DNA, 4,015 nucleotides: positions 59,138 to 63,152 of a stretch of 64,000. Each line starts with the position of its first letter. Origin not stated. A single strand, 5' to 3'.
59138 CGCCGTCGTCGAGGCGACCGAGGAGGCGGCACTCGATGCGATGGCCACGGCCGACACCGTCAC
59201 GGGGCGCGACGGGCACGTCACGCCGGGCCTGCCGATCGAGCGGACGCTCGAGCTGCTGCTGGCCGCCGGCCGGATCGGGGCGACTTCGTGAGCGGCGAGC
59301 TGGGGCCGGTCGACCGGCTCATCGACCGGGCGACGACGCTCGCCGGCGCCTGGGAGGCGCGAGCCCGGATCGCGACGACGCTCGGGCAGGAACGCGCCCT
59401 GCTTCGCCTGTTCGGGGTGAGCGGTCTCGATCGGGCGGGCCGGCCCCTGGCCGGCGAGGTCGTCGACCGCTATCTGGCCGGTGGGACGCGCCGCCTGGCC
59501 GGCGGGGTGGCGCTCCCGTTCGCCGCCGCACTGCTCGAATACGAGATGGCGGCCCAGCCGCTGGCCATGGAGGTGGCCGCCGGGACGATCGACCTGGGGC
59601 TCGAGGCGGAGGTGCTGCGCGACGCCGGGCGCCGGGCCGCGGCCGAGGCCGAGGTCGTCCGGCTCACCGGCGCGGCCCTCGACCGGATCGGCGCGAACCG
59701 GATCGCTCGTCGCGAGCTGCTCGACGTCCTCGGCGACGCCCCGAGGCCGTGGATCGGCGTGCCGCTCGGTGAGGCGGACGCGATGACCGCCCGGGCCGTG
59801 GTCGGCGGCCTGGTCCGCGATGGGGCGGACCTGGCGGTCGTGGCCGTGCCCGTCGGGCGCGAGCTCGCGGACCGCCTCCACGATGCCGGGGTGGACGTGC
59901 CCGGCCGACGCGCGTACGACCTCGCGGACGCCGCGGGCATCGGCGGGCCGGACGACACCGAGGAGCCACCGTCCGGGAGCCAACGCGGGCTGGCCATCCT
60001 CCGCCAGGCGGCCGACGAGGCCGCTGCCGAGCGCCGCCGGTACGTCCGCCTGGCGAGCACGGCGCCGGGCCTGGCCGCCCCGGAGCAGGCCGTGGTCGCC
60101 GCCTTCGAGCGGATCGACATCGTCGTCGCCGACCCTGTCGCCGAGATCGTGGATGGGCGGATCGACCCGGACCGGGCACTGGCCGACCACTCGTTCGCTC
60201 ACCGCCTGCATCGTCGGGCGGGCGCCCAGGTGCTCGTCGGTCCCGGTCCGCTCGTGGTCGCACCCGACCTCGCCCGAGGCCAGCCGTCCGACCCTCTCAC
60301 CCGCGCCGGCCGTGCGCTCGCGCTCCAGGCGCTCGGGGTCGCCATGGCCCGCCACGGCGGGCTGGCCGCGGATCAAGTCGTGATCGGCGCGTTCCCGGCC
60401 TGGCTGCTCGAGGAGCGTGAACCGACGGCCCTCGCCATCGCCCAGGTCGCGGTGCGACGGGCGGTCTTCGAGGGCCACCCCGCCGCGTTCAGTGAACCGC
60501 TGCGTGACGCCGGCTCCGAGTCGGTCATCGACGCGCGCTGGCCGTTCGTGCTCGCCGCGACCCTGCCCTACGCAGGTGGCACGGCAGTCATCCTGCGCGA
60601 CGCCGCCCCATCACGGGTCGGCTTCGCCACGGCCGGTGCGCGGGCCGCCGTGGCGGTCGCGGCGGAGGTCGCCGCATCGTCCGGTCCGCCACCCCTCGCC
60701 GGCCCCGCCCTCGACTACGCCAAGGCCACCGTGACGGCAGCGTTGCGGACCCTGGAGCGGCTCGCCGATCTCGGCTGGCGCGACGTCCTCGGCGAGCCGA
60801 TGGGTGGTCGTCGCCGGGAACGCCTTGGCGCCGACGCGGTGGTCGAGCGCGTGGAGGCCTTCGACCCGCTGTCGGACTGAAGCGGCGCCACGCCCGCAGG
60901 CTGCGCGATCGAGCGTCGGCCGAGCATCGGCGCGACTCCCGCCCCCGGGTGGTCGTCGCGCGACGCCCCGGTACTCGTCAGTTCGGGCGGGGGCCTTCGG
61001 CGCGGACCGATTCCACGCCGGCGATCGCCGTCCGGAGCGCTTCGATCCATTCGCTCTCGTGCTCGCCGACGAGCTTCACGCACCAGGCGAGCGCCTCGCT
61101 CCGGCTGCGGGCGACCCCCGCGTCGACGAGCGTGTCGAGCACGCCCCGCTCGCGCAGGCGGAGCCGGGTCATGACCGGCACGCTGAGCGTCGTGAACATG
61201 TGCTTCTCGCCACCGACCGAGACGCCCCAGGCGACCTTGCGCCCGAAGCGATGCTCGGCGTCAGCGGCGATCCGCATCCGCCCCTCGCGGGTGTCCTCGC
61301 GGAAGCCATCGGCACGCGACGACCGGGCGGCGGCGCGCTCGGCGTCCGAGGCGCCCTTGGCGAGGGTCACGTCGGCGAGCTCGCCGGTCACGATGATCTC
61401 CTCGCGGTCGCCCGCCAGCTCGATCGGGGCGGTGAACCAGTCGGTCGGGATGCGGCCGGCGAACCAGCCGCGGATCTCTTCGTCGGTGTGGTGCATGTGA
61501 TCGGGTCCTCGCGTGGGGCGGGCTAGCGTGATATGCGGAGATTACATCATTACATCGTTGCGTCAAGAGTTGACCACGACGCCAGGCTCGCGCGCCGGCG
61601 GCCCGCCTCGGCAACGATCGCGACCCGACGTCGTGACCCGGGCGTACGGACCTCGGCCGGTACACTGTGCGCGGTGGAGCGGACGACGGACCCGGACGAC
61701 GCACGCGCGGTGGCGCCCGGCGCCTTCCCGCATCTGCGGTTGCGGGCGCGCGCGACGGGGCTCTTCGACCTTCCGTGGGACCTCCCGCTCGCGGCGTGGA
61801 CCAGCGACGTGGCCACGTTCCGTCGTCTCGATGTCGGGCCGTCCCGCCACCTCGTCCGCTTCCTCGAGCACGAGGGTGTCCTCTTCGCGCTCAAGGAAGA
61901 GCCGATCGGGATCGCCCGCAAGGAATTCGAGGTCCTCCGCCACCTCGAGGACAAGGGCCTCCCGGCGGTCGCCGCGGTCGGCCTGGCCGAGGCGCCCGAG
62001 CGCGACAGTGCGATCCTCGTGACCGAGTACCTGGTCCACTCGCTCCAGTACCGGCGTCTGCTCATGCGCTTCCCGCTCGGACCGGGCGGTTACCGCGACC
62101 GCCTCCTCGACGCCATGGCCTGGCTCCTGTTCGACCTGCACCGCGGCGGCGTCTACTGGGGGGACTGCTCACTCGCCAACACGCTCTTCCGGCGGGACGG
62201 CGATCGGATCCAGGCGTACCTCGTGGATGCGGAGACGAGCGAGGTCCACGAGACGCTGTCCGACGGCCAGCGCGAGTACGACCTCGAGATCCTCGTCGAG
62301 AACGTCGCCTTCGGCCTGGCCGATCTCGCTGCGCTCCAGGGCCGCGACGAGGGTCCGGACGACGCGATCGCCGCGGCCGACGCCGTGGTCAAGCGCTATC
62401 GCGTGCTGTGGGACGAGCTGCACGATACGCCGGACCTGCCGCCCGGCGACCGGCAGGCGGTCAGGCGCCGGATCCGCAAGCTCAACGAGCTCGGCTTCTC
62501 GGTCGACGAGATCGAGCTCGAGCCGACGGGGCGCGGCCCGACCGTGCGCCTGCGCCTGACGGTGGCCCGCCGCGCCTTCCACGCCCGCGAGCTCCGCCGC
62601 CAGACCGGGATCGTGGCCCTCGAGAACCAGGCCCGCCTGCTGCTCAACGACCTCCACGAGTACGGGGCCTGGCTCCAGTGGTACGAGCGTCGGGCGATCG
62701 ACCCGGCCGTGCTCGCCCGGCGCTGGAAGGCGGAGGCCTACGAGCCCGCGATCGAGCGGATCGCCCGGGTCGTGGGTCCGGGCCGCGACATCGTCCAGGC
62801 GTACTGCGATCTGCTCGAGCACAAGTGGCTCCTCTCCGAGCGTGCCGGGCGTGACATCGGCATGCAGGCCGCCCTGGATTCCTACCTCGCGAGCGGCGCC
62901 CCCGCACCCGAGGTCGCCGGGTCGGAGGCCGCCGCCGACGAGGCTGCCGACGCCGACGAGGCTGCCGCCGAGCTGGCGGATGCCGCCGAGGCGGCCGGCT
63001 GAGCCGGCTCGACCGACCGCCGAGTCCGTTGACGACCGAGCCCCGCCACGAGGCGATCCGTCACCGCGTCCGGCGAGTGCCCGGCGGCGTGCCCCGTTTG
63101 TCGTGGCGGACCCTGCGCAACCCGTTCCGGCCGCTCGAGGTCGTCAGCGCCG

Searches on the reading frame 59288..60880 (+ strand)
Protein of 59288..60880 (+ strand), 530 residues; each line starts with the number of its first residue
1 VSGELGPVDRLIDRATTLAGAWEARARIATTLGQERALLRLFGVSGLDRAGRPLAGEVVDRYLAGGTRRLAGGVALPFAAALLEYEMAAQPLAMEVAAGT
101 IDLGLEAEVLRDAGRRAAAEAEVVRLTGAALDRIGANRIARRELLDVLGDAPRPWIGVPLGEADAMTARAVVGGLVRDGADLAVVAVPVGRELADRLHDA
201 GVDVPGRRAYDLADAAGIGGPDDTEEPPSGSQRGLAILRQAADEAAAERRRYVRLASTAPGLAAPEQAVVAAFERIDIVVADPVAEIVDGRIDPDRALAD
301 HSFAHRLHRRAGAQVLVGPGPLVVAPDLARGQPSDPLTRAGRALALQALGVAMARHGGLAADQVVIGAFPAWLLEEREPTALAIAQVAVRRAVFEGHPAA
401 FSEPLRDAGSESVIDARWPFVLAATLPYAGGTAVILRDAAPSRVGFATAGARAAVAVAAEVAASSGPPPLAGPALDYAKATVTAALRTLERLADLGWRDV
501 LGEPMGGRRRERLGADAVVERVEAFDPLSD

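Call 62: search_protein_families(library=pfam, proteins=[window:59288-60880:+], max_evalue=0.00001)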
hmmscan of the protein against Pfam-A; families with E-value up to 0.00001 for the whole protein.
window:59288-60880:+ (530 aa): 1 family
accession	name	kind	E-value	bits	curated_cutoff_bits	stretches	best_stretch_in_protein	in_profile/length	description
PF09043.17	Lys-AminoMut_A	-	1.6e-32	113.1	25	1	12-404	12-370/508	D-Lysine 5,6-aminomutase TIM-barrel domain of alpha subunit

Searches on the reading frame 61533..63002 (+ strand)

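Call 62: search_protein_families(library=pfam, proteins=[window:61533-63002:+], max_evalue=0.00001)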
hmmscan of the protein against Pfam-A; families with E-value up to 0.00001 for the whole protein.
window:61533-63002:+ (489 aa): 2 families
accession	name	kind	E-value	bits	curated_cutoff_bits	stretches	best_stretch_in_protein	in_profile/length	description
PF13224.11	DUF4032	-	2e-46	158.3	23.8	1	292-453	2-160/163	Domain of unknown function (DUF4032)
PF06293.20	Kdo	-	1.5e-09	38.1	21.3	1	128-256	58-188/207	Lipopolysaccharide kinase (Kdo/WaaP) family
